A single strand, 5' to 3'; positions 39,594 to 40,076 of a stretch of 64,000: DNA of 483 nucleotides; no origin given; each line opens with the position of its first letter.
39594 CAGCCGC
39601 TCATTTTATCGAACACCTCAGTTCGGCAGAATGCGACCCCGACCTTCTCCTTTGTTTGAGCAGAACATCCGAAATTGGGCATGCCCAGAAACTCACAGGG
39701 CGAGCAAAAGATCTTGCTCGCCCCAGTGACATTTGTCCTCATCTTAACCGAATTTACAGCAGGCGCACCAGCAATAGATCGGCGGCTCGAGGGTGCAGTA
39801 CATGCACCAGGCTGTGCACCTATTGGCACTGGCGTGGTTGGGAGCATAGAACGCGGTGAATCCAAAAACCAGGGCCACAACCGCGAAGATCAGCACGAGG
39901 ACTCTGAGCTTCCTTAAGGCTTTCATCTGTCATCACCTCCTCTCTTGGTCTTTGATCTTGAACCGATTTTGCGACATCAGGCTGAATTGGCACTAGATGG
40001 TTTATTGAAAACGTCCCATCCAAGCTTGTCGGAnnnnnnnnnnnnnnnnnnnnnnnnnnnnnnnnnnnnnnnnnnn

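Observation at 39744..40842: Operon of a TlpA-like thiol-disulfide oxidoreductase with two paralogous Cys-rich small proteins sharing a CT(L/M)(E/D)PPI(Y/V)CW core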

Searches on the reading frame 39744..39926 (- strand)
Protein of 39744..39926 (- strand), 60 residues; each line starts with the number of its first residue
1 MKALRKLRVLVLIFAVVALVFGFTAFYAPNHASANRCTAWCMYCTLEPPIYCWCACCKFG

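Call 5: search_protein_families(library=pfam, proteins=[window:39744-39926:-], max_evalue=0.1)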
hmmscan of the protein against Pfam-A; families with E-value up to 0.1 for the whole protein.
window:39744-39926:- (60 aa): 0 families

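Call 6: search_protein_families(library=ncbifam, proteins=[window:39744-39926:-], max_evalue=1)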
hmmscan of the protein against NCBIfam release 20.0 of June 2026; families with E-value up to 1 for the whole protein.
window:39744-39926:- (60 aa): 0 families

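Call 7: find_homologous_proteins(query=window:39744-39926:-, max_evalue=10)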
Query window:39744-39926:- (60 aa): 4 proteins with E <= 10 among 4 candidates.
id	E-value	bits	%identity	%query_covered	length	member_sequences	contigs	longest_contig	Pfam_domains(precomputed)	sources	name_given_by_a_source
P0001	1.5e-34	134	100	100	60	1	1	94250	-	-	-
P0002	2.5e-21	92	74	52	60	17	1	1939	-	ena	-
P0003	6.6e-18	82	70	95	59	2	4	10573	-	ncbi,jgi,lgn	jgi:hypothetical protein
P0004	6.2e-15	72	60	98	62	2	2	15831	-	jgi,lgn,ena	jgi:hypothetical protein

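Call 11: find_encoding_contigs(protein=P0003, flank=10000, max_places=4)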
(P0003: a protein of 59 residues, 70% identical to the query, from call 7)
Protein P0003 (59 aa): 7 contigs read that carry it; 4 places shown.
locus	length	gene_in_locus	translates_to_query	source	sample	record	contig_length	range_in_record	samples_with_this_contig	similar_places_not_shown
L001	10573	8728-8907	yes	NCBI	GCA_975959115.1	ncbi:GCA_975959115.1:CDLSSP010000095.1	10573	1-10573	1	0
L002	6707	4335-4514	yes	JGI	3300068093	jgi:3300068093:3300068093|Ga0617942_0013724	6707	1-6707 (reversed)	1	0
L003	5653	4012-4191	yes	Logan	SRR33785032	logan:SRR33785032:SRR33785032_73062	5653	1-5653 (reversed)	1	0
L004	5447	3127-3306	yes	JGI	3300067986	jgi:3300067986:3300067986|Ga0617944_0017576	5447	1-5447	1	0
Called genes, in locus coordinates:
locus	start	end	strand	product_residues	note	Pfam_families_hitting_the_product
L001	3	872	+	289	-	?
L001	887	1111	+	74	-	PF10967:DUF2769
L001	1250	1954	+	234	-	PF20139:DUF6529 (weak), PF00034:Cytochrom_C, PF13442:Cytochrome_CBB3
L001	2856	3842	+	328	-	PF00005:ABC_tran, PF13304:AAA_21 (weak), PF13732:DrrA1-3_C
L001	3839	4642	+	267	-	PF01061:ABC2_membrane, PF12698:ABC2_membrane_3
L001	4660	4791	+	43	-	-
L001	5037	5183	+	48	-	-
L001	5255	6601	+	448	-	PF13353:Fer4_12 (weak), PF04055:Radical_SAM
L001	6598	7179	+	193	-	PF00578:AhpC-TSA, PF08534:Redoxin, PF13905:Thioredoxin_8 (weak)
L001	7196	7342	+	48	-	-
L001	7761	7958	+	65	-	-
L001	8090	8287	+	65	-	-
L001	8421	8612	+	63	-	-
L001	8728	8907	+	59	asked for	-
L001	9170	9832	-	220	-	PF01791:DeoC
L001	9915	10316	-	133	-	PF00383:dCMP_cyt_deam_1, PF08211:dCMP_cyt_deam_2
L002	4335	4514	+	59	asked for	-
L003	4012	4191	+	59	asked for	-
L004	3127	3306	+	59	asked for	-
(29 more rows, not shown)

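Call 12: find_encoding_contigs(protein=P0004, flank=10000, max_places=4)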
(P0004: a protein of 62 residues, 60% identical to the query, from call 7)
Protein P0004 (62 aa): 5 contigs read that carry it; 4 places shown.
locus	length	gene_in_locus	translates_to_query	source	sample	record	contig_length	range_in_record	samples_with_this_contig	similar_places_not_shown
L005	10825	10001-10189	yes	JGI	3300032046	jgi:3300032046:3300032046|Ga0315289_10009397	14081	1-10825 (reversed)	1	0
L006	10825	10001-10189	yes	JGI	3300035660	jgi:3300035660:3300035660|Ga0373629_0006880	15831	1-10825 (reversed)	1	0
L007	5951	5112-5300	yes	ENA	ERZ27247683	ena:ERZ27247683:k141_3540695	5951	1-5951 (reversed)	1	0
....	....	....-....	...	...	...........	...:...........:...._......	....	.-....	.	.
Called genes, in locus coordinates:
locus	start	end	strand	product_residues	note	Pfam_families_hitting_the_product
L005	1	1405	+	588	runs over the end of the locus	PF01558:POR, PF01855:POR_N, PF02776:TPP_enzyme_N (weak), PF17147:PFOR_II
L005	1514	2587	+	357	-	PF03235:GmrSD_N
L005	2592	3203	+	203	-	-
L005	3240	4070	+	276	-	PF11463:R-HINP1I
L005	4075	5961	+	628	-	PF01555:N6_N4_Mtase (faint), PF01170:UPF0020 (weak)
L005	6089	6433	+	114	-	PF12675:DUF3795 (weak)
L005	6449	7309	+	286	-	PF02775:TPP_enzyme_C, PF12367:PFO_beta_C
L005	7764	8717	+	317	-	PF26233:NicX, PF02073:Peptidase_M29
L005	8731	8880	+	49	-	-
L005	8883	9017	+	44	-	-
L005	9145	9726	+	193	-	PF00578:AhpC-TSA, PF08534:Redoxin, PF13098:Thioredoxin_2 (weak), PF13905:Thioredoxin_8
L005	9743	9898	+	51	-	-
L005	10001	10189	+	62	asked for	-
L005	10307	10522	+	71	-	-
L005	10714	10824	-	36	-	?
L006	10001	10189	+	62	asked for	-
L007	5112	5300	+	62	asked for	-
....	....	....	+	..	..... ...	-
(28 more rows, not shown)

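Call 29: find_homologous_proteins(query=A3, max_evalue=1)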
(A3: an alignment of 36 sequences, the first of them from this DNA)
Query A3 (36 sequences) (60 aa, profile of the alignment): 64 proteins with E <= 1 among 4184 candidates.
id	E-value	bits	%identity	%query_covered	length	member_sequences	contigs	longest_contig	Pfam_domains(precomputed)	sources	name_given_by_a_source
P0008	1.4e-28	116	63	87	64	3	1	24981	-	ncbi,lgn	-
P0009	3.5e-28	115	59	93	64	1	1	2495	-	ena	-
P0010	1.3e-26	110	59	100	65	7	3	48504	-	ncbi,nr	ncbi:MAG: hypothetical protein GTO24_19795 [candidate division Zixibacteria bacterium]|nr:hypothetic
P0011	4.2e-26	108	50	93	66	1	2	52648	-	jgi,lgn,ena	-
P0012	4.2e-26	108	59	88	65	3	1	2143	-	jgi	jgi:hypothetical protein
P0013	5.0e-26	108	53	93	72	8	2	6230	-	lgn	-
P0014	6.9e-26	108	59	97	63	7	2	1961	-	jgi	jgi:hypothetical protein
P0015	1.2e-25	107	48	93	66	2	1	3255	-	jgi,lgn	jgi:hypothetical protein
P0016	1.5e-25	107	55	93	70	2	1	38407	-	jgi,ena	-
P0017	2.2e-25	106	55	100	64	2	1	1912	-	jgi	-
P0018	5.2e-25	105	59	97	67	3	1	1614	-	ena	-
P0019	7.0e-25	104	58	97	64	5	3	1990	-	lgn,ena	-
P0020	1.2e-24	104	50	93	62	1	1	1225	-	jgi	jgi:hypothetical protein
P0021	2.1e-24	103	49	93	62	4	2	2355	-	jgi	jgi:hypothetical protein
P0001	2.1e-24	103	100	100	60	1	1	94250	-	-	-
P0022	5.2e-24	102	71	63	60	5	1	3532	-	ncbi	-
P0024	7.6e-24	101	72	65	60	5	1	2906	-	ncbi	-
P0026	4.7e-23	99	64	100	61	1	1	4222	-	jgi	jgi:hypothetical protein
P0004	3.2e-22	96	60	98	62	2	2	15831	-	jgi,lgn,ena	jgi:hypothetical protein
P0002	1.1e-20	91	74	52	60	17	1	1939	-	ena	-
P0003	2.5e-18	83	70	95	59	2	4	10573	-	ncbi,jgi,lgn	jgi:hypothetical protein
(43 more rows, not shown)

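Call 31: search_protein_representatives(alignment_id=A2)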
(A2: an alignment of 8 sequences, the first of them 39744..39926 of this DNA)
Query: 8 sequences, 63 profile positions. Proteins with E-value up to 0.001 (for the whole library): 27; up to 1e-10: 17; up to 1e-30: 0. The best 27 are listed.
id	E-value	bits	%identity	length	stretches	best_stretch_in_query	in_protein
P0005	6.1e-30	118.9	-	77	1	1-62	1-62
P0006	4.8e-27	109.6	-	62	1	1-62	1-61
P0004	2.4e-24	101.0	-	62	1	1-62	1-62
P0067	6.0e-24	99.7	-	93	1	1-60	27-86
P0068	3.1e-22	94.2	-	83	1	1-61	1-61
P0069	6.9e-17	77.1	-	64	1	1-62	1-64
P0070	1.1e-16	76.5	-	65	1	1-62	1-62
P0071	4.2e-16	74.6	-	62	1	1-62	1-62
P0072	1.2e-15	73.2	-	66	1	1-59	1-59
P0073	5.2e-15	71.1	-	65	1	1-58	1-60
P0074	3.6e-13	65.2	-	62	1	1-59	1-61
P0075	8.0e-13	64.1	-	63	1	1-58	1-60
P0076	5.6e-12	61.4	-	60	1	5-58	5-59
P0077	1.0e-11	60.5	-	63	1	1-59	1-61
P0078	2.8e-11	59.1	-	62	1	3-62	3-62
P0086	4.6e-06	42.4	-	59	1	1-61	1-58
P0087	7.9e-06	41.7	-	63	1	1-58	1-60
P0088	2.3e-05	40.2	-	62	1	1-62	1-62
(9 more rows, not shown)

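Call 34: find_encoding_contigs(protein=P0072, flank=8000, max_places=3)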
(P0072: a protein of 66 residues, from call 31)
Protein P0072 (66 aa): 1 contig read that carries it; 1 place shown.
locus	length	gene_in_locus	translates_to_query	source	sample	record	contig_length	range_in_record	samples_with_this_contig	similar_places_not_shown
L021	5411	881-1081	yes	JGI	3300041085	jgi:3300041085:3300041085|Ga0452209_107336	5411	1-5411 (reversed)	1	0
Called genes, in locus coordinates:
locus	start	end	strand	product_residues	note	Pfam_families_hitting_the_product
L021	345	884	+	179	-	PF00578:AhpC-TSA, PF08534:Redoxin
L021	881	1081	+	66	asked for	-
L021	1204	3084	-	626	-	PF09699:Paired_CXXCH_1 (faint), PF14537:Cytochrom_c3_2 (faint), PF14522:Cytochrome_C7 (weak)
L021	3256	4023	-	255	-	PF01209:Ubie_methyltran (weak), PF13847:Methyltransf_31, PF08241:Methyltransf_11, PF08242:Methyltransf_12 (weak), PF13649:Methyltransf_25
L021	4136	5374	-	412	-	PF12704:MacB_PCD (weak), PF02687:FtsX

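Call 35: find_encoding_contigs(protein=P0088, flank=8000, max_places=3)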
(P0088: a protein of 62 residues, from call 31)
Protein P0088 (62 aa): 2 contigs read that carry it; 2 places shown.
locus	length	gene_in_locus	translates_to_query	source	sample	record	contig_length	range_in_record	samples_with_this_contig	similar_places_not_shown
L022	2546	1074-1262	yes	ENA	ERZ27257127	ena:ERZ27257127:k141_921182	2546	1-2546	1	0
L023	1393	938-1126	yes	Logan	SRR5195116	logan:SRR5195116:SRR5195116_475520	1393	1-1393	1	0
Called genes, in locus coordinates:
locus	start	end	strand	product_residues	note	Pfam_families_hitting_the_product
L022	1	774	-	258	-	?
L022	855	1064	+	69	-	-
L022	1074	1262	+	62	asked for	-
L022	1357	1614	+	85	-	-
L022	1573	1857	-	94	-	-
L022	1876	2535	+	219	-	PF00515:TPR_1 (faint), PF07719:TPR_2 (faint), PF07721:TPR_4 (faint), PF13181:TPR_8 (faint), PF13424:TPR_12 (weak), PF13428:TPR_14 (faint), PF17874:TPR_MalT (weak), PF13424:TPR_12 (weak), +2 more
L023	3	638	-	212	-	?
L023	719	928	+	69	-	-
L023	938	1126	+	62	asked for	-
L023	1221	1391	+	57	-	?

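Call 41: search_protein_families(library=ncbifam, proteins=[L001:5255-6601:+, L001:4660-4791:+, L001:5037-5183:+, L001:7196-7342:+, L001:8090-8287:+, L021:345-884:+, L022:855-1064:+], max_evalue=0.01)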
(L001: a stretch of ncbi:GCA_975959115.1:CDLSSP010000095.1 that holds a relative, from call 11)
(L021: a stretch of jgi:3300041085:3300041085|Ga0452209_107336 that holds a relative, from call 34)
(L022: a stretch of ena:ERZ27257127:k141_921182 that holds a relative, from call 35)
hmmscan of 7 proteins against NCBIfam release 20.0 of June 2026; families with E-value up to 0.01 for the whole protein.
L001:5255-6601:+ (448 aa): 74 families (the best 25 are shown)
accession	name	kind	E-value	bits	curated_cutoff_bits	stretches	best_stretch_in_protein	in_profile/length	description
TIGR04334.1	rSAM_Clo7bot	equivalog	9.7e-91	304.6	600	1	2-396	1-410/440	radical SAM/SPASM domain Clo7bot peptide maturase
TIGR04463.1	rSAM_vs_C_rich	equivalog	1.1e-86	291.4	525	1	6-397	1-400/438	TIGR04463 family radical SAM/SPASM RiPP maturase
NF038107.1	rSAM_NF038107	equivalog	4.7e-78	262.9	600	1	1-419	1-431/444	Cys-every-fifth radical SAM/SPASM peptide maturase CefB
NF052473.1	rSAM_FlmE_OhkG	exception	4.7e-52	177.3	500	2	2-266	2-288/481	FlmE/OhkG family radical SAM/SPASM peptide maturase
TIGR04280.1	geopep_mat_rSAM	hypoth_equivalog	3.7e-51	174.4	400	1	4-395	4-396/428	geopeptide radical SAM maturase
NF047865.1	rSAM_PapB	equivalog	4.7e-42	144.4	340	1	87-392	6-317/330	PapB family radical SAM/SPASM ranthipeptide maturase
TIGR04064.1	rSAM_nif11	equivalog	5e-32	111.2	518.7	2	86-225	80-222/459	nif11-like peptide radical SAM maturase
TIGR03974.1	rSAM_six_Cys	equivalog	7.3e-29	100.9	425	2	91-225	104-242/451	thioether cross-link-forming SCIFF peptide maturase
TIGR04068.1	rSAM_ocin_clost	equivalog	1.4e-28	100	500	1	14-231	8-236/462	Cys-rich peptide radical SAM maturase CcpM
TIGR03906.1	quino_hemo_SAM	equivalog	7.2e-27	94.1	453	2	79-227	88-241/467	quinohemoprotein amine dehydrogenase maturation protein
NF041298.1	rSAM_mat_DynA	equivalog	1.7e-26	93.1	450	1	87-394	4-324/356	dynobactin maturation radical SAM/SPASM protein DynA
TIGR03978.1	rSAM_paired_1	equivalog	3e-24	85.6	370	1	17-230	14-230/466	His-Xaa-Ser system radical SAM maturase HxsB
NF040492.1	not_ScfB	exception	1.1e-23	83.9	855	2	92-226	103-241/450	ScfB-related radical SAM/SPASM orphan maturase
TIGR03942.1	sulfatase_rSAM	equivalog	4.4e-20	72.1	349.45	1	92-257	9-179/363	anaerobic sulfatase maturase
NF041707.1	rSAM_YhhB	equivalog_domain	4.5e-19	68.6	445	1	93-228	11-153/369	cyclophane-forming radical SAM/SPASM peptide maturase YhhB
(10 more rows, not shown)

L001:4660-4791:+ (43 aa): 0 families

L001:5037-5183:+ (48 aa): 0 families

L001:7196-7342:+ (48 aa): 0 families

L001:8090-8287:+ (65 aa): 0 families

L021:345-884:+ (179 aa): 6 families
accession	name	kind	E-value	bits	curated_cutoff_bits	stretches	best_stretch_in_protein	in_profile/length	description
NF002854.0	PRK03147.1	subfamily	7.3e-17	61.8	170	1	19-158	26-165/176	thiol-disulfide oxidoreductase ResA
NF041054.1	WAxxUGC_long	equivalog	1.4e-07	31.1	300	1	34-145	83-194/354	ResA-like WAxxUGC motif-containing protein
NF041202.1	StoA_CxxC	exception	1.5e-07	31.4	210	1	36-157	34-156/163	endospore biogenesis thiol-disulfide oxidoreductase StoA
NF053650.1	PerredPrxQDein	equivalog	4.1e-06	26.8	260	1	35-124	1-89/148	thioredoxin-dependent peroxiredoxin PrxQ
NF006960.0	PRK09437.1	equivalog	0.00019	21.4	140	1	27-128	2-103/156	thioredoxin-dependent thiol peroxidase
TIGR02661.1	MauD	equivalog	0.0021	17.6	188.6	1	33-146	50-160/189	methylamine dehydrogenase accessory protein MauD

L022:855-1064:+ (69 aa): 0 families

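Call 51: find_encoding_contigs(protein=P0076, flank=8000, max_places=3)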
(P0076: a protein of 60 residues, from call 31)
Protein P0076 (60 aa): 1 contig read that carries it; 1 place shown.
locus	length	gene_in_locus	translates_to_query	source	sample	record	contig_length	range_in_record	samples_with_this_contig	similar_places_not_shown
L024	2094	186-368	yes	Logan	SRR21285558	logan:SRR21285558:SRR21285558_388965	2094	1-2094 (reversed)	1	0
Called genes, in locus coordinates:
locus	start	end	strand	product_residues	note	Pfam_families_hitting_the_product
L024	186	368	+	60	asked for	-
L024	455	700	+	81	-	-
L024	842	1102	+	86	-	-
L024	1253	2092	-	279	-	?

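Call 52: find_encoding_contigs(protein=P0086, flank=8000, max_places=3)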
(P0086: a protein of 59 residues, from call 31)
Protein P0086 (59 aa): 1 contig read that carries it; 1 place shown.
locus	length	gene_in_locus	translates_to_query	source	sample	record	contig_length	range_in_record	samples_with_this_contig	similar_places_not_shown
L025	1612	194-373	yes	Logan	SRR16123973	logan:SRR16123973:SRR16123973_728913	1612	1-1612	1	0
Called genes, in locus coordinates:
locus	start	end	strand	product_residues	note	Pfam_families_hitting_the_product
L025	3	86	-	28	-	?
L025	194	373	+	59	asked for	-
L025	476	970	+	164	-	-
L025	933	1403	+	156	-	-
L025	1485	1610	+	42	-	?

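Call 53: find_encoding_contigs(protein=P0087, flank=8000, max_places=3)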
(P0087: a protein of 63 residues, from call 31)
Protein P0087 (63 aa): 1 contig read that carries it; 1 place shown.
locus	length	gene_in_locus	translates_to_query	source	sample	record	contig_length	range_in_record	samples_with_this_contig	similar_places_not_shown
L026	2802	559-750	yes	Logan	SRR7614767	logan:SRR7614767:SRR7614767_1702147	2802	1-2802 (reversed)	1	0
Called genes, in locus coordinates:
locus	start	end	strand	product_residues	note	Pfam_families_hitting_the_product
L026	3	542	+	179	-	?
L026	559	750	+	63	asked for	-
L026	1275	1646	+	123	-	PF01127:Sdh_cyt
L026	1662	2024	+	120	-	PF01127:Sdh_cyt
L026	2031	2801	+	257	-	?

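Call 55: predict_structure(alignment_id=A4)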
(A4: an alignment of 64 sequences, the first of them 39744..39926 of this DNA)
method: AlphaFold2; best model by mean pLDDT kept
length: 60 residues; sequences in the alignment: 64
mean_pLDDT: 80.8   pTM: 0.39
mean pLDDT of the five models: 80.8, 80.6, 78.6, 76.5, 75.8
residues with pLDDT >= 90: 22; 70-90: 24; 50-70: 14; < 50: 0
segments of 3 or more residues with pLDDT < 50: none
pLDDT, mean of each block of 10 residues (from residue 1): 80 94 74 63 91 81
secondary structure, 60 per line:
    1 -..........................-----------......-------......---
elements in order: H2-27 E39-44 E52-57

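Call 60: fold_search(model_id=the predicted structure, library=pdb)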
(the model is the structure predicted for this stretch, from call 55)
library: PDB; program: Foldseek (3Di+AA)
matches with E <= 10: 2; with E <= 0.001: 0
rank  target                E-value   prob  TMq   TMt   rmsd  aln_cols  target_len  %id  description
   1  7nb0_C                9.1e+00  0.04  0.24  0.25  11.6        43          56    7  Structure of the DNA-binding domain of SEPALLATA 3 (released 2021-07-14)
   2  7nb0_A                9.8e+00  0.03  0.25  0.26  11.9        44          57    9  Structure of the DNA-binding domain of SEPALLATA 3 (released 2021-07-14)

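Call 79: search_protein_families(library=pfam, proteins=[L022:855-1064:+, L024:455-700:+, L001:887-1111:+], max_evalue=0.01)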
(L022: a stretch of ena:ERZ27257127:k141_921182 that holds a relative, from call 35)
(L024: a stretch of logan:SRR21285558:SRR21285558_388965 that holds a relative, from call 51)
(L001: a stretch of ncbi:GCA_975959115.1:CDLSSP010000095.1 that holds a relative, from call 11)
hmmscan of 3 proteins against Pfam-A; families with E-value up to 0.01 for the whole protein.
L022:855-1064:+ (69 aa): 0 families

L024:455-700:+ (81 aa): 0 families

L001:887-1111:+ (74 aa): 2 families
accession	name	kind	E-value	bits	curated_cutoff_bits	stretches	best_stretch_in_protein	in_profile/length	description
PF10967.13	DUF2769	-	2.7e-16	60.3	22.8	1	14-68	1-56/57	Protein of unknown function (DUF2769)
PF13008.12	zf-Paramyx-P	-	0.0072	16.2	25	0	11-25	28-43/45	Zinc-binding domain of Paramyxoviridae V protein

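Call 81: search_dna_similar(query=window:39744-39926:-, collection=plasmids, mode=protein, max_evalue=0.01, max_rows=10)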
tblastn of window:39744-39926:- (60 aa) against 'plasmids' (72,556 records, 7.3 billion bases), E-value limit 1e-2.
No match.

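Call 82: search_dna_similar(query=window:39744-39926:-, collection=phages, mode=protein, max_evalue=0.01, max_rows=10)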
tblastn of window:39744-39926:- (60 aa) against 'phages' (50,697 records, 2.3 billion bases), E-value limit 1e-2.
No match.
